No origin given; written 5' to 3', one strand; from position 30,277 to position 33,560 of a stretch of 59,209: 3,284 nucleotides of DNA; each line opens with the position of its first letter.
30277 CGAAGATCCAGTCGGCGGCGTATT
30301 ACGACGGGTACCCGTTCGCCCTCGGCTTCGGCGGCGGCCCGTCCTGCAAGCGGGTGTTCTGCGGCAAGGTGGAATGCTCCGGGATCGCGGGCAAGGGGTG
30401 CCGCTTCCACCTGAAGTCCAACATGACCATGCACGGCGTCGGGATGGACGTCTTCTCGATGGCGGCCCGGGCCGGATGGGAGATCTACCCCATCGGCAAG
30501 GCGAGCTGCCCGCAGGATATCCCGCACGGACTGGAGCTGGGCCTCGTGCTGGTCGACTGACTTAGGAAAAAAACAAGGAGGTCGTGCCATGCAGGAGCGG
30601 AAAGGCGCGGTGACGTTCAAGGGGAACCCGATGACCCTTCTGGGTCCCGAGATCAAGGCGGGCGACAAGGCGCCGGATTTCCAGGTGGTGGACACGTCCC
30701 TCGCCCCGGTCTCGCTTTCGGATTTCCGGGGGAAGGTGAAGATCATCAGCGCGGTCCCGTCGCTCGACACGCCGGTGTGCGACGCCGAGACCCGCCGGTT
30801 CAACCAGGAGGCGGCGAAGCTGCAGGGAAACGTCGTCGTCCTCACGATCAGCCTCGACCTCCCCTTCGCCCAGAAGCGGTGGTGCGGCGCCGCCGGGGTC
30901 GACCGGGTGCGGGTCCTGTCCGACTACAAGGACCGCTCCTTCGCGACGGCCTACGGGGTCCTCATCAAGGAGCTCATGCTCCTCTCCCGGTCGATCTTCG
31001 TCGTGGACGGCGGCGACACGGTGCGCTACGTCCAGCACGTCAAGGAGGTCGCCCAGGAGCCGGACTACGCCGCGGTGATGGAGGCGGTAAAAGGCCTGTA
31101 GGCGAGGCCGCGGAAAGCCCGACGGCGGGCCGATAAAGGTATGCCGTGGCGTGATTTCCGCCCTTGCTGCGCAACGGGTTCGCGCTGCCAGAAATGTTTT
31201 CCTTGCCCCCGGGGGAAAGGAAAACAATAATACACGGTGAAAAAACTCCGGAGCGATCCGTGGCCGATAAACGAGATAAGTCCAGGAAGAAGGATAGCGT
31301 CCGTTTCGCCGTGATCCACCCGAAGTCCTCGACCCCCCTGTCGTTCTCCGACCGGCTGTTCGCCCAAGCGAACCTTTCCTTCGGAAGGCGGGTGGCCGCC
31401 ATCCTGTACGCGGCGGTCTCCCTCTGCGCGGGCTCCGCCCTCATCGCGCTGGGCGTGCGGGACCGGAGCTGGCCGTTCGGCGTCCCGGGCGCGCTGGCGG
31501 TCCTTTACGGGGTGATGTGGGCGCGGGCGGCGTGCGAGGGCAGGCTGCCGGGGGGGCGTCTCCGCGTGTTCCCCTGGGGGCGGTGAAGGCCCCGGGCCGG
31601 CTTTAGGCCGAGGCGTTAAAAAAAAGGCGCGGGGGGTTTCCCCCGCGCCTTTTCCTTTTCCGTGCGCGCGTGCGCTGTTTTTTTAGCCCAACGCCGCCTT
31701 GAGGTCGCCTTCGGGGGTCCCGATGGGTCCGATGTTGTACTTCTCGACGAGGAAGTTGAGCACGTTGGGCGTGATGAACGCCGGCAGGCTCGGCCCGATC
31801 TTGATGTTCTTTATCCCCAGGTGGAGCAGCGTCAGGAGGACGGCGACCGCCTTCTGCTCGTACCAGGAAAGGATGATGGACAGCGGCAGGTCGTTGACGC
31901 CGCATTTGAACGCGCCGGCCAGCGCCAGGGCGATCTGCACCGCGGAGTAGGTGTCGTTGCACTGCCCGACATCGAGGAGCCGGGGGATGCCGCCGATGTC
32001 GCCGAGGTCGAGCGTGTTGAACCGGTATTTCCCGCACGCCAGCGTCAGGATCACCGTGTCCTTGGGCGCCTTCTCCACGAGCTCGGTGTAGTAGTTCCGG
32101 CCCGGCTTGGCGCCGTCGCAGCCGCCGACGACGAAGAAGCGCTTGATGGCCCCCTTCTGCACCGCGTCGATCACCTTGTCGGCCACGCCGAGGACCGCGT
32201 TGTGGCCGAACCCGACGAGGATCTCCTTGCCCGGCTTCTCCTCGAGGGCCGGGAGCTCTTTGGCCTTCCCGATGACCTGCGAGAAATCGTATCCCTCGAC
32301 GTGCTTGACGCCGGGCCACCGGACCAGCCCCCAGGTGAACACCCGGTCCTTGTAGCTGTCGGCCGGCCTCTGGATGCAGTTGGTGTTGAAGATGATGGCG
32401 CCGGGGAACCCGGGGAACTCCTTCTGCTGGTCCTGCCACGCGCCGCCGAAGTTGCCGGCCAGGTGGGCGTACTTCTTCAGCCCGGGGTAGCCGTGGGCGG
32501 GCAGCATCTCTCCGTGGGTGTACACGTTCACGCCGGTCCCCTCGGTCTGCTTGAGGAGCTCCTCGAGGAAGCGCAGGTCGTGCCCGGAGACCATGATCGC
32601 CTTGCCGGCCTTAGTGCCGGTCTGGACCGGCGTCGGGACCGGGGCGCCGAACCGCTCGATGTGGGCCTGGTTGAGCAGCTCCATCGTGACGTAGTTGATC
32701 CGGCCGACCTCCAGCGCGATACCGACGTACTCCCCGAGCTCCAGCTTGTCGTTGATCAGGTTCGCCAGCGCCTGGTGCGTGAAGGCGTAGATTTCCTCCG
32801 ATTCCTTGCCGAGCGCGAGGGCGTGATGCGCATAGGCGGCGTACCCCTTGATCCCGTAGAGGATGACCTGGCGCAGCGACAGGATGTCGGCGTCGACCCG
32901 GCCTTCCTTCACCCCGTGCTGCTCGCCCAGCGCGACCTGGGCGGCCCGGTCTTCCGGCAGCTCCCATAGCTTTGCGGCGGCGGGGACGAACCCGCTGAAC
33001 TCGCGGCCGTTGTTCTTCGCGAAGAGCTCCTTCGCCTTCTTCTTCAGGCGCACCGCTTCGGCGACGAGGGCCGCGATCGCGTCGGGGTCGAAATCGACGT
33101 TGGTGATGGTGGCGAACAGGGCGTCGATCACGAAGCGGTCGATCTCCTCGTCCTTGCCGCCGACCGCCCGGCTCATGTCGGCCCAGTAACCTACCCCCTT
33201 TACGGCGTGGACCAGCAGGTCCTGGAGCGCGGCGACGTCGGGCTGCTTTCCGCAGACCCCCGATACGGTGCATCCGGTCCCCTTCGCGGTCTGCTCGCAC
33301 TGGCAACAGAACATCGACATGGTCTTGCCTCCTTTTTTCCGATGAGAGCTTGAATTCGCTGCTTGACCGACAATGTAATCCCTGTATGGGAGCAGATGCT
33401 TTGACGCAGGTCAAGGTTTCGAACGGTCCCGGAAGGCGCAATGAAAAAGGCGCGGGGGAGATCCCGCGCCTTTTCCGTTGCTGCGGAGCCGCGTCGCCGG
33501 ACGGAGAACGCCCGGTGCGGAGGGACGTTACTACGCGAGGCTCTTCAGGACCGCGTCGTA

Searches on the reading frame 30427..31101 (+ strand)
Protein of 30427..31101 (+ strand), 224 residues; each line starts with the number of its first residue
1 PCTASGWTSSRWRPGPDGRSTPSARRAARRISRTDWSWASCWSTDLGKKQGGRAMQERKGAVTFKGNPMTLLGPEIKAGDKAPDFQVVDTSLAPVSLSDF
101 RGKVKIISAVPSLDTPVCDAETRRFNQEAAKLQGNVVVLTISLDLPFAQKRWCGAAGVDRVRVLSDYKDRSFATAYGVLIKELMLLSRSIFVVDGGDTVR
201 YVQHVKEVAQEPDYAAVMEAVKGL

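Call 23: search_protein_families(library=pfam, proteins=[window:30427-31101:+])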
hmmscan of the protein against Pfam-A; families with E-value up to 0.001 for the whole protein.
window:30427-31101:+ (224 aa): 2 families
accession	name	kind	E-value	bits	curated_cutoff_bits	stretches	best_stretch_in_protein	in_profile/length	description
PF08534.16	Redoxin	-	2.2e-26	92.9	26.6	1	77-217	1-147/148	Redoxin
PF00578.27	AhpC-TSA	-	2.1e-24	86.3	26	1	79-201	2-123/124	AhpC/TSA family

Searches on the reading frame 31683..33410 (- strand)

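Call 23: search_protein_families(library=pfam, proteins=[window:31683-33410:-])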
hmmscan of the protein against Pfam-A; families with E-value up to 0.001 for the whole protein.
window:31683-33410:- (575 aa): 1 family
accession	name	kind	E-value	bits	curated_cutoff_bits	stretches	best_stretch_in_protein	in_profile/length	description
PF03063.25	Prismane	-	3.5e-167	557.6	27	1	33-571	1-513/513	Prismane/CO dehydrogenase family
